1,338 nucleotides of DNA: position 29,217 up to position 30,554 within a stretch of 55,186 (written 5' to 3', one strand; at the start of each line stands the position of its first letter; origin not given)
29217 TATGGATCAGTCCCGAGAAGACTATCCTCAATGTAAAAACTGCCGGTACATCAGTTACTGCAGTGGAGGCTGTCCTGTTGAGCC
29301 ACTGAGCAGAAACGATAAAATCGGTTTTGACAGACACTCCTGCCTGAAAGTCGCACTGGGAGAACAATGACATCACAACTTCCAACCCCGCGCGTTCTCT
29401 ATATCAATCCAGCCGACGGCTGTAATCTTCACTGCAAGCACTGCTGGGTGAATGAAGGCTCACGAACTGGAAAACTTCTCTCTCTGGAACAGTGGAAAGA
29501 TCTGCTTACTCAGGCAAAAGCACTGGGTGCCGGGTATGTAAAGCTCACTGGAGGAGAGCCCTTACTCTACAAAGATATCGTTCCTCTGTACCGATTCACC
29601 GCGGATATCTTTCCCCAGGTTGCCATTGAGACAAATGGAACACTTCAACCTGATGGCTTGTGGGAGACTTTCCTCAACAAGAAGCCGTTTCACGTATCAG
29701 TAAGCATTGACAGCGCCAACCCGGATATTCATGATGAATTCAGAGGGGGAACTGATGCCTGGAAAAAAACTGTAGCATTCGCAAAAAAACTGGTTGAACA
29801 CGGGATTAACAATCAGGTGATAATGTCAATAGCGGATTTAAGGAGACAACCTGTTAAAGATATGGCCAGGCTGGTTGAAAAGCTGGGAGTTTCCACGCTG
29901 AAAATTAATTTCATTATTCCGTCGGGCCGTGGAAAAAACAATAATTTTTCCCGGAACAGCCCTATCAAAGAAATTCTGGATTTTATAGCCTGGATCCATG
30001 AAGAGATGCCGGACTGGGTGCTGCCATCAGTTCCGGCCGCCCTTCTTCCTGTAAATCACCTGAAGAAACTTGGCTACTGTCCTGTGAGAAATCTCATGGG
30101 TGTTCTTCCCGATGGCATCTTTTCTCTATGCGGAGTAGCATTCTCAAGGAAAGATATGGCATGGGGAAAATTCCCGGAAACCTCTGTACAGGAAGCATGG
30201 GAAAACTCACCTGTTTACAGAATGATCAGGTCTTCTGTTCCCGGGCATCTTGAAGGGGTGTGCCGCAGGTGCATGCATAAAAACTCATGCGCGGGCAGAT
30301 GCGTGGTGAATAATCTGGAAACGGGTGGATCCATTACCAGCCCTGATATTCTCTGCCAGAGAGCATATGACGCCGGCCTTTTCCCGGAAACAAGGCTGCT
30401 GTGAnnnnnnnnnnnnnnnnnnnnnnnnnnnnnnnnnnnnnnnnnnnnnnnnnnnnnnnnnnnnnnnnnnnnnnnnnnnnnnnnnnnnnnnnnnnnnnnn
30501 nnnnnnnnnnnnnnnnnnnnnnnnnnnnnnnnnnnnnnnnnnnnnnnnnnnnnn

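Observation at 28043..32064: Compact RiPP-type operon with two radical SAM/SPASM maturases and two candidate precursor genes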

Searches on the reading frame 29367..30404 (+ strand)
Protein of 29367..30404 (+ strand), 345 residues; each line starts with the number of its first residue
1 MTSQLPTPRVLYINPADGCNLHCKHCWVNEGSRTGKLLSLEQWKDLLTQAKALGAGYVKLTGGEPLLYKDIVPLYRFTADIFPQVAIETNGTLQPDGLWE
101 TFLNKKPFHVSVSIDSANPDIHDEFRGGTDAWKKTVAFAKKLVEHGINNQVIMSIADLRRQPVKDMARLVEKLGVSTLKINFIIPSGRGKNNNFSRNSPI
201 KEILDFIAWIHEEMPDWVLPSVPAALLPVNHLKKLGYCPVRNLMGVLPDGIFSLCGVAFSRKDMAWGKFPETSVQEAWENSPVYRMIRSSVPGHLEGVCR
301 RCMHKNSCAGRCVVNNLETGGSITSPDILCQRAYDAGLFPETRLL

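Call 3: search_protein_families(library=ncbifam, proteins=[window:29367-30404:+], max_evalue=0.01)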
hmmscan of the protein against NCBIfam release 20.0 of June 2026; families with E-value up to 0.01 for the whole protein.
window:29367-30404:+ (345 aa): 70 families (the best 25 are shown)
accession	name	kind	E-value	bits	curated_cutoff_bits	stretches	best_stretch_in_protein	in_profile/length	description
TIGR04251.1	SCM_rSAM_ScmF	equivalog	2.2e-68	231.3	400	1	10-344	5-353/353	SynChlorMet cassette radical SAM/SPASM protein ScmF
TIGR04545.1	rSAM_ahbD_hemeb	equivalog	1.2e-33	117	500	2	17-211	8-202/339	heme b synthase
TIGR04055.1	rSAM_NirJ2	equivalog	1.3e-32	113.7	500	1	14-311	5-303/326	putative heme d1 biosynthesis radical SAM protein NirJ2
TIGR04053.2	TIGR04053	equivalog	1.5e-29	103.4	395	1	8-211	7-214/366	TIGR04053 family radical SAM/SPASM domain-containing protein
TIGR03962.1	mycofact_rSAM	equivalog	1.8e-27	96.4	265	1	13-334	16-335/339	mycofactocin radical SAM maturase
NF050035.1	rSAM_WgK_link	exception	1.8e-26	93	650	2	5-193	5-194/367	radical SAM/SPASM peptide maturase WgkB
TIGR04303.1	GeoRSP_rSAM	equivalog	5.9e-26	91.8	400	2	17-192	13-186/325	GeoRSP system radical SAM/SPASM protein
NF045574.1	sacti_mat_StsB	exception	2.1e-23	82.9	625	1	9-322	96-405/466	StsB family radical SAM/SPASM domain sactipeptide maturase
TIGR04051.1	rSAM_NirJ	equivalog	1.3e-22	80.2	515.45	1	15-193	8-186/354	heme d1 biosynthesis radical SAM protein NirJ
NF012164.0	AlbA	equivalog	1.9e-22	79.3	850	1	5-195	109-300/442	subtilosin maturase AlbA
TIGR04250.1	SCM_rSAM_ScmE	equivalog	4e-21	75.3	400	2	7-180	1-176/358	SynChlorMet cassette radical SAM/SPASM protein ScmE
TIGR02109.1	PQQ_syn_pqqE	equivalog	1.4e-20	73.5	381.35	1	7-333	5-333/358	pyrroloquinoline quinone biosynthesis protein PqqE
NF049973.1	radical_Rv1681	equivalog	1.7e-20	73.2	380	1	17-176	80-240/326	Rv1681 family radical SAM protein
TIGR04403.1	rSAM_skfB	equivalog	9.5e-20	70.7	300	1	16-192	111-286/402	sporulation killing factor system radical SAM maturase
TIGR02668.1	moaA_archaeal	equivalog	7.3e-19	67.9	325.25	1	16-208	17-211/303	GTP 3',8-cyclase MoaA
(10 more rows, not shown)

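Call 4: search_protein_families(library=pfam, proteins=[window:29367-30404:+], max_evalue=0.01)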
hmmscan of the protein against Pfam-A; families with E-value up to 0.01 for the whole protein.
window:29367-30404:+ (345 aa): 3 families
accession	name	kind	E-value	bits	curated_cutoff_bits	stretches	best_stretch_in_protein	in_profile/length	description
PF04055.27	Radical_SAM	-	7.3e-27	95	29.5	1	13-171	1-164/166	Radical SAM superfamily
PF13186.11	SPASM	-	8.3e-06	26.4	21.5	1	241-302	5-66/67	Iron-sulfur cluster-binding domain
PF13353.11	Fer4_12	-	5.4e-05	23.9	22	1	16-126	12-129/137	4Fe-4S single cluster domain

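Call 12: find_homologous_proteins(query=window:29367-30401:+, max_evalue=1e-20)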
Query window:29367-30401:+ (345 aa): 510 proteins with E <= 1e-20 among 2937 candidates; the best 120 are listed.
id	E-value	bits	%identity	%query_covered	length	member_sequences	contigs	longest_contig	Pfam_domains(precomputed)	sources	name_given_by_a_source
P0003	1.1e-239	813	100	100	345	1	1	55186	PF13186.12,PF04055.28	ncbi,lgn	-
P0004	6.1e-187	639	77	100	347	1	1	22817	PF13186.12,PF04055.28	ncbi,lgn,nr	ncbi:MAG: radical SAM protein [Candidatus Aegiribacteria sp.]|nr:radical SAM protein [Candidatus Aeg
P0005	3.2e-182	624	75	99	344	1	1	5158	PF13186.12,PF04055.28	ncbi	-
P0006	5.5e-182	623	75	100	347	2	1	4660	PF13186.12,PF04055.28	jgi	jgi:SynChlorMet cassette radical SAM/SPASM protein ScmF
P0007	4.3e-176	603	73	100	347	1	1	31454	PF13186.12,PF04055.28,PF13353.12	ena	-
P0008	5.5e-176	603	73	100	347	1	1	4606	PF13186.12,PF04055.28,PF13353.12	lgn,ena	-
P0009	3.7e-174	597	72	100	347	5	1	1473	PF04055.28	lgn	-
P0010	5.0e-174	597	70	100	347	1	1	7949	PF04055.28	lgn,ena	-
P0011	9.0e-174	596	71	100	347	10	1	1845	PF04055.28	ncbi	-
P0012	1.2e-173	595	72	100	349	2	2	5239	PF13186.12,PF04055.28,PF13353.12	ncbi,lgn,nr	ncbi:MAG: radical SAM protein [Candidatus Sabulitectum sp.]|nr:radical SAM protein [Candidatus Sabul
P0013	1.3e-171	589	73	100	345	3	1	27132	PF13186.12,PF04055.28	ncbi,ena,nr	ncbi:MAG: radical SAM protein [Candidatus Fermentibacteraceae bacterium]|nr:radical SAM protein [Can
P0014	2.2e-169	581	69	100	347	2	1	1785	PF04055.28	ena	-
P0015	2.7e-169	581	71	100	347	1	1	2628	PF04055.28,PF13353.12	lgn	-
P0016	9.7e-169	579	69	100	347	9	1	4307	PF04055.28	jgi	-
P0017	3.2e-168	578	71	97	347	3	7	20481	PF04055.28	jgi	jgi:SynChlorMet cassette radical SAM/SPASM protein ScmF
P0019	6.0e-164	563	67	100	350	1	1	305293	PF13186.12,PF04055.28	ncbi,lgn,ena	-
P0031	1.6e-138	480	60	100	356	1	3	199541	PF04055.28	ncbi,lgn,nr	ncbi:hypothetical protein CSA37_04610 [Candidatus Fermentibacteria bacterium]|nr:MAG: hypothetical p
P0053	1.4e-70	256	39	98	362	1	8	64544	PF04055.28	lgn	-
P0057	1.1e-61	227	36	99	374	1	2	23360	PF13186.12,PF04055.28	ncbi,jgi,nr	ncbi:MAG: radical SAM protein [Candidatus Omnitrophica bacterium]|nr:radical SAM protein [Candidatus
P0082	1.1e-54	204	33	97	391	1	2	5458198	PF13186.12,PF04055.28,PF13353.12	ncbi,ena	-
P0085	4.8e-54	202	33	97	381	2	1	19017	PF04055.28,PF13353.12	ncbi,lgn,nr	ncbi:MAG: SynChlorMet cassette radical SAM/SPASM protein ScmF [Candidatus Saganbacteria bacterium]|n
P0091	1.7e-53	200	33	98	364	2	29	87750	PF04055.28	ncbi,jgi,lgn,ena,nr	ncbi:MAG: SynChlorMet cassette radical SAM/SPASM protein ScmF [Methanospirillum sp.]|nr:SynChlorMet 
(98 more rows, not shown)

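Call 13: find_encoding_contigs(protein=P0004, flank=6000, max_places=2)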
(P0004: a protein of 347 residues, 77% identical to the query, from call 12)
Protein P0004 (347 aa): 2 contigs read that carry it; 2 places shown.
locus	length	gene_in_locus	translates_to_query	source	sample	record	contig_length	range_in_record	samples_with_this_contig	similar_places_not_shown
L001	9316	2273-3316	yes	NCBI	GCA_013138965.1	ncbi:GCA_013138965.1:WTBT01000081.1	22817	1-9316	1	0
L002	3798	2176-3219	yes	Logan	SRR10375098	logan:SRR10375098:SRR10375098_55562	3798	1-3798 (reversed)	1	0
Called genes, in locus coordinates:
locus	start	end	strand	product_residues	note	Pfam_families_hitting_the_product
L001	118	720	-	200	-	-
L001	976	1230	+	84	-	PF05402:PqqD (weak)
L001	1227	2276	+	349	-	PF04055:Radical_SAM, PF13186:SPASM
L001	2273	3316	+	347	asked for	PF04055:Radical_SAM, PF13186:SPASM (weak)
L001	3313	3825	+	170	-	PF27840:ScmC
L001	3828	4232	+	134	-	-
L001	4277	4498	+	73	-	-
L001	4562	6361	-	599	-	PF00664:ABC_membrane (weak), PF00005:ABC_tran, PF02463:SMC_N (faint), PF13304:AAA_21 (faint)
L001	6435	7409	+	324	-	PF14907:NTP_transf_5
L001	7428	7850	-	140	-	-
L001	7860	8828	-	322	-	PF00795:CN_hydrolase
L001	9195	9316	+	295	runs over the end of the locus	PF06685:DUF1186, PF02810:SEC-C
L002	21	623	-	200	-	-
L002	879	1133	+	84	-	PF05402:PqqD (weak)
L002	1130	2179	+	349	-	PF04055:Radical_SAM, PF13186:SPASM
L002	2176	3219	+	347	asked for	PF04055:Radical_SAM, PF13186:SPASM (weak)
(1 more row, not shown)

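Call 14: find_encoding_contigs(protein=P0019, flank=6000, max_places=2)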
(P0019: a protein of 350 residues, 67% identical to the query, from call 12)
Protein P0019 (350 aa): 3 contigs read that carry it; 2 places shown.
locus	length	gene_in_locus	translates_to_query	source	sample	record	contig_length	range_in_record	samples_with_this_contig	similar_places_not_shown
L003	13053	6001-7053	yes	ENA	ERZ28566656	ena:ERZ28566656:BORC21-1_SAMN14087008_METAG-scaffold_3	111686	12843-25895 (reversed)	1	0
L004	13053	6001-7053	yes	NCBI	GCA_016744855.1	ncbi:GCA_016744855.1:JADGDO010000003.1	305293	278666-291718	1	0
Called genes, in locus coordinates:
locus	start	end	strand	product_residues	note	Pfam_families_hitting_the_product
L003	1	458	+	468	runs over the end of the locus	PF02310:B12-binding, PF04055:Radical_SAM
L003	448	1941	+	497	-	-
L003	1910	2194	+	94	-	-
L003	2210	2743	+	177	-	PF03412:Peptidase_C39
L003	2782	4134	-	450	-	-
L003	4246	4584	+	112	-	PF05423:Mycobact_memb (weak)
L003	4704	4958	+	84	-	PF05402:PqqD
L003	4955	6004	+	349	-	PF04055:Radical_SAM, PF13186:SPASM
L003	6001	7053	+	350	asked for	PF04055:Radical_SAM, PF13186:SPASM (weak)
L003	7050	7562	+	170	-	PF27840:ScmC (weak)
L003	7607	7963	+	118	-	-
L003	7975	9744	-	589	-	PF00664:ABC_membrane (weak), PF00005:ABC_tran, PF02463:SMC_N (faint), PF13304:AAA_21 (faint)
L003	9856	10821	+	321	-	PF14907:NTP_transf_5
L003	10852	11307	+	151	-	-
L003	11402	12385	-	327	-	-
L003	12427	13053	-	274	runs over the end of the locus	PF04294:VanW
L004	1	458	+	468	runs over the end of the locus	PF02310:B12-binding, PF04055:Radical_SAM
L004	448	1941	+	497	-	-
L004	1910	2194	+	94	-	-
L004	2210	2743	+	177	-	PF03412:Peptidase_C39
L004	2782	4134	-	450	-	-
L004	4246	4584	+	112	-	PF05423:Mycobact_memb (weak)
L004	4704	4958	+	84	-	PF05402:PqqD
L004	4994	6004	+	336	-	PF04055:Radical_SAM, PF13186:SPASM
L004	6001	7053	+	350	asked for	PF04055:Radical_SAM, PF13186:SPASM (weak)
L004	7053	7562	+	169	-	PF27840:ScmC (weak)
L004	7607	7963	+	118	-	-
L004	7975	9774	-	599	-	PF00664:ABC_membrane (weak), PF00005:ABC_tran, PF02463:SMC_N (faint), PF13304:AAA_21 (faint)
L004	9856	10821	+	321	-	PF14907:NTP_transf_5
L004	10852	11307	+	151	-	-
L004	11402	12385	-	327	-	-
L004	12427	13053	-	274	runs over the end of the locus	PF04294:VanW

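Call 15: find_encoding_contigs(protein=P0031, flank=6000, max_places=2)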
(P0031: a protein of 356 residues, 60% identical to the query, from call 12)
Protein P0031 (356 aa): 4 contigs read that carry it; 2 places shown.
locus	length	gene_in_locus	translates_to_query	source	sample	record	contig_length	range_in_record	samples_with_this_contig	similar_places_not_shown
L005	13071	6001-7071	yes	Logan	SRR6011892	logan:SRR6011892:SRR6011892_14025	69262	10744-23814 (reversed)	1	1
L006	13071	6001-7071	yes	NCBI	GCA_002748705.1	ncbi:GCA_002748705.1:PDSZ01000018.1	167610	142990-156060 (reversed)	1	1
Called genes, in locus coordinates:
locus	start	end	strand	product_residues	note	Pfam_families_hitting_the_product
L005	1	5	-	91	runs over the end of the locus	PF12732:YtxH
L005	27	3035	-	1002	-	PF07517:SecA_DEAD, PF01043:SecA_PP_bind, PF21090:P-loop_SecA, PF07516:SecA_SW, PF02810:SEC-C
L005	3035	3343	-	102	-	-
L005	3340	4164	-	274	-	-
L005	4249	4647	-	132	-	-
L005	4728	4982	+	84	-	PF05402:PqqD (weak)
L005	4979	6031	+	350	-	PF04055:Radical_SAM, PF13186:SPASM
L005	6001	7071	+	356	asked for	PF04055:Radical_SAM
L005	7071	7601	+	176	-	PF27840:ScmC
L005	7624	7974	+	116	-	-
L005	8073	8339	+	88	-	-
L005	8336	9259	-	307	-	PF03706:LPG_synthase_TM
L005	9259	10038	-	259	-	PF25062:ARM_TT21_N (faint), PF13424:TPR_12 (faint), PF13428:TPR_14 (faint), PF13181:TPR_8 (faint), PF14559:TPR_19 (faint), PF07719:TPR_2 (faint), PF13374:TPR_10 (faint), PF00515:TPR_1 (faint)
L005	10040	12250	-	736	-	PF00912:Transgly, PF00905:Transpeptidase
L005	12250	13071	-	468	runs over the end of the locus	-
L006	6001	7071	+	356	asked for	PF04055:Radical_SAM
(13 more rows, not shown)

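Call 21: find_encoding_contigs(protein=P0091, flank=7000, max_places=2)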
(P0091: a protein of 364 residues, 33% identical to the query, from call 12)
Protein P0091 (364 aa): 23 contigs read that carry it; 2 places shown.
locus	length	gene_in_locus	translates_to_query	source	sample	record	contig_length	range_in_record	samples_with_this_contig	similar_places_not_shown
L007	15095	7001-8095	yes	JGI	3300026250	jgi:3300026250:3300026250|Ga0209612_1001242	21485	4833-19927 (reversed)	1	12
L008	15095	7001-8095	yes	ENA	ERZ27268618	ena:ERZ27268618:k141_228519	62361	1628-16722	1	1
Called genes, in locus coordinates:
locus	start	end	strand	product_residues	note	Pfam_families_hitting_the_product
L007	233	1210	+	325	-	-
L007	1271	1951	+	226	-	-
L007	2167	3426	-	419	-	PF00400:WD40 (faint), PF12341:Mcl1_mid (faint), PF13570:Beta-prop_ACSF4 (faint), PF18975:DUF5711 (faint), PF24814:WD40_Prp19 (faint), PF23381:Beta-prop_IFT122_1st, PF23414:Beta-prop_EML_2, PF13360:PQQ_2, +8 more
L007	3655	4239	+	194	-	PF09394:Inhibitor_I42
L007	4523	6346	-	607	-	PF00664:ABC_membrane, PF00005:ABC_tran, PF13304:AAA_21 (faint)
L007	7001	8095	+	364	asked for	PF04055:Radical_SAM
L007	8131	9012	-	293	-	PF27840:ScmC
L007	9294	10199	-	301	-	-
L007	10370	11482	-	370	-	PF04055:Radical_SAM, PF13186:SPASM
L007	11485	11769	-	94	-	PF05402:PqqD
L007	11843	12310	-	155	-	-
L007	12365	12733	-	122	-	PF13518:HTH_28 (weak)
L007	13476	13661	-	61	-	-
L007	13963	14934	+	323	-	PF00005:ABC_tran, PF02463:SMC_N (faint), PF13304:AAA_21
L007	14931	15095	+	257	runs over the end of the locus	PF01061:ABC2_membrane, PF12698:ABC2_membrane_3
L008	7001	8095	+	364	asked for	PF04055:Radical_SAM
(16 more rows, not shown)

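Call 22: find_encoding_contigs(protein=P0082, flank=7000, max_places=1)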
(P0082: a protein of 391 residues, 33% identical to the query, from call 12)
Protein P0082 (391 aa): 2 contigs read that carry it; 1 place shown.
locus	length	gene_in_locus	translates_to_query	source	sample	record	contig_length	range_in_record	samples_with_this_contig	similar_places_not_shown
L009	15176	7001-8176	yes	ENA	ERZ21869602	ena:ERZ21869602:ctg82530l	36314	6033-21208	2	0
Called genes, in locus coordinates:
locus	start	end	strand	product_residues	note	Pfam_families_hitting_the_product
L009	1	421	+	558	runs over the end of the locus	PF22544:HYDIN_VesB_CFA65-like_Ig (faint), PF22073:Cep192_D4 (faint), PF18962:Por_Secre_tail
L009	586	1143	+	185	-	PF13749:HATPase_c_4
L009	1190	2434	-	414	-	PF13439:Glyco_transf_4 (faint), PF00534:Glycos_transf_1, PF13692:Glyco_trans_1_4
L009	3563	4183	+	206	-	PF22175:Ogg-HhH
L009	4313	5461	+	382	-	-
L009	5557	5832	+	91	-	PF05402:PqqD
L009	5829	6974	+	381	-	PF04055:Radical_SAM, PF13186:SPASM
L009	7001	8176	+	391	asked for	PF13353:Fer4_12 (weak), PF04055:Radical_SAM, PF13186:SPASM (weak)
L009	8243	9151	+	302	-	PF07475:Hpr_kinase_C (weak)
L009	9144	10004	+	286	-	PF00685:Sulfotransfer_1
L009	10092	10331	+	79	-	-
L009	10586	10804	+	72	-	-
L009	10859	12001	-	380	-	PF04055:Radical_SAM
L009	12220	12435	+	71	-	-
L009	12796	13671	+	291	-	PF27840:ScmC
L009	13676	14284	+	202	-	-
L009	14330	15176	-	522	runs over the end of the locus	PF18962:Por_Secre_tail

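Call 23: find_encoding_contigs(protein=P0053, flank=6000, max_places=2)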
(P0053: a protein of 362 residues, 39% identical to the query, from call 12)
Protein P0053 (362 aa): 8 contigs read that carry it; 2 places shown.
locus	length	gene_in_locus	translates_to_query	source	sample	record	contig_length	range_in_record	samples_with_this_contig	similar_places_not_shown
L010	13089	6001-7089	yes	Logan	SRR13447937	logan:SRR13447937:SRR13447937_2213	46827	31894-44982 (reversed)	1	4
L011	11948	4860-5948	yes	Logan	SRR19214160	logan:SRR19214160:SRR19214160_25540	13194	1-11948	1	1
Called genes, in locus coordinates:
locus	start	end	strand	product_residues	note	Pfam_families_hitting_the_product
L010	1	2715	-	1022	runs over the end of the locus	PF07517:SecA_DEAD, PF01043:SecA_PP_bind, PF21090:P-loop_SecA, PF07516:SecA_SW, PF02810:SEC-C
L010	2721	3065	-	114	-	-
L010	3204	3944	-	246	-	-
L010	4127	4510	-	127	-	-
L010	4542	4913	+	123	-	PF05402:PqqD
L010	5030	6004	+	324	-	PF04055:Radical_SAM, PF13186:SPASM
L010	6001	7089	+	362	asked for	PF04055:Radical_SAM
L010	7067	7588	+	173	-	PF27840:ScmC (weak)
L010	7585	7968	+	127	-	-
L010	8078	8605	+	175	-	-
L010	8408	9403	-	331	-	PF03706:LPG_synthase_TM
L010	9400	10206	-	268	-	PF00515:TPR_1 (faint), PF07719:TPR_2 (faint), PF07721:TPR_4 (faint), PF13176:TPR_7 (faint), PF12688:TPR_5 (weak), PF14559:TPR_19, PF13424:TPR_12, PF13374:TPR_10 (weak), +2 more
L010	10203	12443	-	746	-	PF00912:Transgly, PF00905:Transpeptidase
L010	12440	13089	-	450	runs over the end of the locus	-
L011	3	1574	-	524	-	?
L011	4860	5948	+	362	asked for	PF04055:Radical_SAM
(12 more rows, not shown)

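Call 26: search_protein_families(library=ncbifam, proteins=[L007:9294-10199:-, L007:11843-12310:-, L007:8131-9012:-, L007:11485-11769:-, L009:10092-10331:+, L009:12220-12435:+, L009:8243-9151:+, L009:4313-5461:+], max_evalue=0.01)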
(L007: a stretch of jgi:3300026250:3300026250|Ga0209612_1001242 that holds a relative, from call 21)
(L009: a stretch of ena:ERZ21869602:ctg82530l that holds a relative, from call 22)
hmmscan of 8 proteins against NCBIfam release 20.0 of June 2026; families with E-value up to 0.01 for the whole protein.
L007:9294-10199:- (301 aa): 0 families

L007:11843-12310:- (155 aa): 4 families
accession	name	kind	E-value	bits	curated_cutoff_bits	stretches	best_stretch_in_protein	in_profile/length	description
NF033577.2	transpos_IS481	equivalog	3.2e-22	79.4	224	1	9-133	149-281/284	IS481 family transposase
NF033546.1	transpos_IS21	equivalog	2.2e-05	24.1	160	1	56-115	189-253/294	IS21 family transposase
NF033594.2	transpos_ISNCY_2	equivalog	0.00073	18.8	250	1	12-99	151-244/368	ISNCY family transposase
NF033516.0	transpos_IS3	equivalog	0.0024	17.2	160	1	67-103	290-326/369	IS3 family transposase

L007:8131-9012:- (293 aa): 2 families
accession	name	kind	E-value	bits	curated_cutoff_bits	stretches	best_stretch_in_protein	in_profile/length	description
TIGR04249.1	SCM_chp_ScmC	equivalog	4.5e-28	98.4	125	1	128-289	126-287/292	SynChlorMet cassette protein ScmC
TIGR04352.1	HprK_rel_A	equivalog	0.0048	16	200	1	125-186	94-154/280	HprK-related kinase A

L007:11485-11769:- (94 aa): 6 families
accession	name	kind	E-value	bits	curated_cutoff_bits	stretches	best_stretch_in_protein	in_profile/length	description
TIGR04248.1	SCM_PqqD_rel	equivalog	1.8e-27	95.4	100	1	13-89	5-81/84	SynChlorMet cassette protein ScmD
TIGR03859.1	PQQ_PqqD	equivalog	2.8e-07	30.3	46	1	37-89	29-80/81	pyrroloquinoline quinone biosynthesis peptide chaperone PqqD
TIGR04302.1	geo_PqqD_fam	equivalog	6.4e-07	29.8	100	1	31-90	43-101/102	GeoRSP system PqqD family peptide chaperone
NF033536.1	lasso_PqqD_Bac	exception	8.2e-05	22.7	80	1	39-89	36-86/88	lasso peptide biosynthesis PqqD family chaperone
NF002535.0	PRK02079.1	equivalog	0.00014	21.6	101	1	37-89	38-89/92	pyrroloquinoline quinone biosynthesis peptide chaperone PqqD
NF033530.1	lasso_PqqD_Strm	exception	0.00018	21.6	70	1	15-88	4-77/78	lasso peptide biosynthesis PqqD family chaperone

L009:10092-10331:+ (79 aa): 0 families

L009:12220-12435:+ (71 aa): 0 families

L009:8243-9151:+ (302 aa): 5 families
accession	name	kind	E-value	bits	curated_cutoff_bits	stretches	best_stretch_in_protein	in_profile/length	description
TIGR04352.1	HprK_rel_A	equivalog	5.9e-08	32.1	200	1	106-174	92-160/280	HprK-related kinase A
TIGR00679.1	hpr-ser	equivalog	1.1e-07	31.5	240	1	126-163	147-185/300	HPr(Ser) kinase/phosphatase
TIGR04355.1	HprK_rel_B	hypoth_equivalog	1.9e-07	30.5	200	1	75-159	111-193/351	HprK-related kinase B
NF003883.0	PRK05428.2-1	equivalog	0.0004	19.8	252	1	125-157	30-62/189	HPr kinase/phosphorylase-related protein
TIGR04249.1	SCM_chp_ScmC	equivalog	0.0077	15.6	125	0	96-163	111-178/292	SynChlorMet cassette protein ScmC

L009:4313-5461:+ (382 aa): 0 families
